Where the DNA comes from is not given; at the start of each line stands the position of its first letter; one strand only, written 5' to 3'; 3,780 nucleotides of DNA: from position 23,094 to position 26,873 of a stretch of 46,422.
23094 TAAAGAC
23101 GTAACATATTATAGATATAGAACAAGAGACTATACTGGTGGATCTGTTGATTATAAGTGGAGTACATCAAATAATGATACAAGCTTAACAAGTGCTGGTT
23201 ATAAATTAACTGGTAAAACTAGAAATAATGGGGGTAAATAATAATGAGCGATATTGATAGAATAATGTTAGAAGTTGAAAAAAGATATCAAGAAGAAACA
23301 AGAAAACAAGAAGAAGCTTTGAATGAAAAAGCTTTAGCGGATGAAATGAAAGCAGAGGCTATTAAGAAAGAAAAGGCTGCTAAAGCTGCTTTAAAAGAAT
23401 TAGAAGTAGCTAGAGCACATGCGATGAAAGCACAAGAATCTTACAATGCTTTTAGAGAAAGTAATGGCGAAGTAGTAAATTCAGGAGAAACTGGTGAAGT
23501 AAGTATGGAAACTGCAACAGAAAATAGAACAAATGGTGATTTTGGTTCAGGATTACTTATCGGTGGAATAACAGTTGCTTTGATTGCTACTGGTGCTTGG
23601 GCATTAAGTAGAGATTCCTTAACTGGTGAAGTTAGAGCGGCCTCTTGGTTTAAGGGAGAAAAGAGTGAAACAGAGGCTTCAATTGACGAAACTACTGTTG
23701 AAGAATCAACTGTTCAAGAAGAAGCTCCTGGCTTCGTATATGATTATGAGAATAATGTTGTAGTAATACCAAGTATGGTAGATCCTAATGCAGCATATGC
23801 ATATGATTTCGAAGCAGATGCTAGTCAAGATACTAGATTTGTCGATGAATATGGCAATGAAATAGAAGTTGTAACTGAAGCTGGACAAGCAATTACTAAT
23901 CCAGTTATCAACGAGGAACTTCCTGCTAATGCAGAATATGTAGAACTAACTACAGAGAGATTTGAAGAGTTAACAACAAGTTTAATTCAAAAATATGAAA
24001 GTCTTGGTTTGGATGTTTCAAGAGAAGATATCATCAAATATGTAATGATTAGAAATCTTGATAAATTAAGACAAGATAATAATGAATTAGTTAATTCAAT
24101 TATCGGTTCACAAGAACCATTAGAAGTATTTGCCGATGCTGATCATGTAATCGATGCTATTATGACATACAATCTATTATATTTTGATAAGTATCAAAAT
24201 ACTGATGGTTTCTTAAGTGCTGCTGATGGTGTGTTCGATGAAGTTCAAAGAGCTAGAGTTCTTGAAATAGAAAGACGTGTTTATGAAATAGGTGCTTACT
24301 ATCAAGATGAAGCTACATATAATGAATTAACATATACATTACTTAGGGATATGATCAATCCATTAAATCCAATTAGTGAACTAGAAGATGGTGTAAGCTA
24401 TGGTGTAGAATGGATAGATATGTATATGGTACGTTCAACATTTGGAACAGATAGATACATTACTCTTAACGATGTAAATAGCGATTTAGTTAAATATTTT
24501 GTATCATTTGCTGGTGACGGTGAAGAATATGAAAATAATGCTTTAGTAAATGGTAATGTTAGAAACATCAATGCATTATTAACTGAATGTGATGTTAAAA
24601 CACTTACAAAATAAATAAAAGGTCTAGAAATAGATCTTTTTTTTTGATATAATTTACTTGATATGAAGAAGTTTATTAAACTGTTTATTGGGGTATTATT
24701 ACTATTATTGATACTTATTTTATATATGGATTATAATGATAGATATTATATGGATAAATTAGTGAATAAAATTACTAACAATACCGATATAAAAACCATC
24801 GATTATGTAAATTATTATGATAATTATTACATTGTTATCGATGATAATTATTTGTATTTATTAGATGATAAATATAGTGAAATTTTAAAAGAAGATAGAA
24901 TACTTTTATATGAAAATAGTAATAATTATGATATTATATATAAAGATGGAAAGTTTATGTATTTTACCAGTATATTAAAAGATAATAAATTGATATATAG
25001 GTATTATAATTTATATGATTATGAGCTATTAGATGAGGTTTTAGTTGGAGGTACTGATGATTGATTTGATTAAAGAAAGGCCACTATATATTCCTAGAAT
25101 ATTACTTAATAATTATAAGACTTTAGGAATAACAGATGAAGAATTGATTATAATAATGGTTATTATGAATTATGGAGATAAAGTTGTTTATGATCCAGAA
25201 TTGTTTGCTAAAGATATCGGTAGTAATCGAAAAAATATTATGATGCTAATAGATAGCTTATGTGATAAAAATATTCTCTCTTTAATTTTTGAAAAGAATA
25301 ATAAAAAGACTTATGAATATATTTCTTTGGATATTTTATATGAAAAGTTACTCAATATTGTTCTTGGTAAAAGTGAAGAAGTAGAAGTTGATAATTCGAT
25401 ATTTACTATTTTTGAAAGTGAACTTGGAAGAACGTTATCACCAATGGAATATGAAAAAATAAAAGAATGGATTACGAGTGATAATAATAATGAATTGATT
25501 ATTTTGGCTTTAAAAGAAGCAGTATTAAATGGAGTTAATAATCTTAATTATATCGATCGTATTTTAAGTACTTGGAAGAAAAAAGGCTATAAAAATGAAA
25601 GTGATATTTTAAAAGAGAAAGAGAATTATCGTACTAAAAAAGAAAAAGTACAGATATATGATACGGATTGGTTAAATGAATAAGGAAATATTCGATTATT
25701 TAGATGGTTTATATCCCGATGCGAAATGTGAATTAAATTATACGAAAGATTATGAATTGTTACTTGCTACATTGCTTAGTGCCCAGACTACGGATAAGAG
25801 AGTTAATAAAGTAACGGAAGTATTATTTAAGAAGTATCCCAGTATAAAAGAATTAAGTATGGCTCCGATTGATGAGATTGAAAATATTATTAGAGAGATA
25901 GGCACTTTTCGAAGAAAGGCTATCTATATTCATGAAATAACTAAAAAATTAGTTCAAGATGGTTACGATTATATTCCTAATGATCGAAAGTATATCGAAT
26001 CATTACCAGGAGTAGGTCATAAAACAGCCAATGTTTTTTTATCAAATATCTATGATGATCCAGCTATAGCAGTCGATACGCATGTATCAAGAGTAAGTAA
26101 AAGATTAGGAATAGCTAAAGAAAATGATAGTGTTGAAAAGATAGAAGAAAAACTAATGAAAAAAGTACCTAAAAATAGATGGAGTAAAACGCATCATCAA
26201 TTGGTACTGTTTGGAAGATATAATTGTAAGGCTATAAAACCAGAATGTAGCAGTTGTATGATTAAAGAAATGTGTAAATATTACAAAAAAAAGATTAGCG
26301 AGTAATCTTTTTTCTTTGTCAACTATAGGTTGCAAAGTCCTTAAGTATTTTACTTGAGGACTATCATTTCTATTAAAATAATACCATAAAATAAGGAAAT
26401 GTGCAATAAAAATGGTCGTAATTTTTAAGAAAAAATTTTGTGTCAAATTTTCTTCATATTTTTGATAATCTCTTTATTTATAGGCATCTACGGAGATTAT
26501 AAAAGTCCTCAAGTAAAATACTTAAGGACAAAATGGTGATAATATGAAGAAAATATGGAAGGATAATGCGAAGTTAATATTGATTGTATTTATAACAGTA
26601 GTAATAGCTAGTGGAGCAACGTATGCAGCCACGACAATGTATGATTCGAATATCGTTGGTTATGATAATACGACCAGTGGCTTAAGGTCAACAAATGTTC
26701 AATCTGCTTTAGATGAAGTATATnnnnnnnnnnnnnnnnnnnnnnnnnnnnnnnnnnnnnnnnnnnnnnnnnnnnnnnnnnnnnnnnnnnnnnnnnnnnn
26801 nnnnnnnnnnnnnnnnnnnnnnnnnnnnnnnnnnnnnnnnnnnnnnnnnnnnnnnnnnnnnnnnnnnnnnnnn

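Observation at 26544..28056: Constant N-terminal module with swappable C-terminal heads: a chromosomal family of secreted tail-fibre-like proteins; a tandem pair each with its own switch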

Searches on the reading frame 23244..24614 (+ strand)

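Call 10: search_protein_families(library=pfam, proteins=[window:23244-24614:+], max_evalue=0.001)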
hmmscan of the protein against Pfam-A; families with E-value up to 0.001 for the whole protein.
window:23244-24614:+ (456 aa): 0 families

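Call 63: search_protein_families(library=ncbifam, proteins=[window:23244-24614:+], max_evalue=10)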
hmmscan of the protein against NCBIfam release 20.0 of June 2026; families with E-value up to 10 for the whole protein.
window:23244-24614:+ (456 aa): 2 families
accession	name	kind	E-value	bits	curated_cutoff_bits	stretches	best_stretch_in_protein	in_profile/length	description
TIGR04308.1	repeat_SSSPR51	repeat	0.049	13.9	35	1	197-215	1-18/49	SSSPR51 repeat surface protein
TIGR04211.1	SH3_and_anchor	equivalog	0.25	10.9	65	1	15-115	82-184/198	TIGR04211 family SH3 domain-containing protein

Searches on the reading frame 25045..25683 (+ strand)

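Call 34: search_protein_families(library=pfam, proteins=[window:25045-25683:+], max_evalue=0.001)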
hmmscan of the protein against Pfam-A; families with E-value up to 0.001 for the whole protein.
window:25045-25683:+ (212 aa): 3 families
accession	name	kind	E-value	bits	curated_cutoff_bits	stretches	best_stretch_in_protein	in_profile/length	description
PF07261.16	DnaB_2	-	8.8e-20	70.6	22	1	120-188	1-70/74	Replication initiation and membrane attachment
PF21984.2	DnaD_N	-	2e-13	50.8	27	1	16-110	1-98/101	DnaD N-terminal domain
PF13730.12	HTH_36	-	4.5e-05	23.6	25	1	28-78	2-55/55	Helix-turn-helix domain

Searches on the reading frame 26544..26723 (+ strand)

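Call 63: search_protein_families(library=ncbifam, proteins=[window:26544-26723:+], max_evalue=10)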
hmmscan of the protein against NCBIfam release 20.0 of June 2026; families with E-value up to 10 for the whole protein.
seq(60 aa): 3 families
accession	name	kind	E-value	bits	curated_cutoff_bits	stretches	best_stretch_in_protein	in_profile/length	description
NF003465.0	PRK05089.1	equivalog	0.014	15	162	1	6-54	9-59/189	cytochrome c oxidase assembly protein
NF011785.1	PRK15249.1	exception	0.059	12.8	550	1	5-46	5-45/253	fimbrial biogenesis chaperone StbB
NF038040.1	phero_PhrK_fam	equivalog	0.51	10.6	35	1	10-29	3-22/40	PhrK family phosphatase-inhibitory pheromone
